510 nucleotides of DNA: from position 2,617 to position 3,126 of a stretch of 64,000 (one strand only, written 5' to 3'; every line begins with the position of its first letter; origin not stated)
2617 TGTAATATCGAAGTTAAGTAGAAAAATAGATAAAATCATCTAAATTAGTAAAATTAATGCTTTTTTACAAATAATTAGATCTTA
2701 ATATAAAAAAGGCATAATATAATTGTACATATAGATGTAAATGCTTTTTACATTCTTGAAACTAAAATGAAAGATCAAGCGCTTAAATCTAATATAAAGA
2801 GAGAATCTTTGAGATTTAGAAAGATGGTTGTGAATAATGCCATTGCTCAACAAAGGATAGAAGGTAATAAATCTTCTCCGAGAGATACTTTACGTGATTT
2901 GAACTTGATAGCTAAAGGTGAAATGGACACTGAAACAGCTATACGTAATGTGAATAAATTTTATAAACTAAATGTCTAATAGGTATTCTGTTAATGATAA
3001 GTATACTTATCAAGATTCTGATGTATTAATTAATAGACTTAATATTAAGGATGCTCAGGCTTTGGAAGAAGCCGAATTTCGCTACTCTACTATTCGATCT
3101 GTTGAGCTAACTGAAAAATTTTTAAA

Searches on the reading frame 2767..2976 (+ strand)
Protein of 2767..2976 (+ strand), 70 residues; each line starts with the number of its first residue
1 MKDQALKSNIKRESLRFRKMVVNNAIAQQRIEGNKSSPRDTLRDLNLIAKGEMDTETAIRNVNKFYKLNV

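Call 8: search_protein_families(library=pfam, proteins=[window:2767-2976:+], max_evalue=0.1)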
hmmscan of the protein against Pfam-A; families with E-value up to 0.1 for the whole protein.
seq(70 aa): 1 family
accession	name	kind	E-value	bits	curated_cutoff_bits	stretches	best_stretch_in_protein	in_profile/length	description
PF18495.6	VbhA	-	8.5e-06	26.1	25.9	1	22-63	5-45/47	Antitoxin VbhA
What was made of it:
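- On FicTA / VbhTA type II toxin-antitoxin module (class I Fic): The paralog at 2767-2979 scores 26.1 (call 8).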

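Call 9: search_protein_families(library=ncbifam, proteins=[window:2767-2976:+], max_evalue=0.1)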
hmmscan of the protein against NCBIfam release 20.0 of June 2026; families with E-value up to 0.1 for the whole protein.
seq(70 aa): 0 families
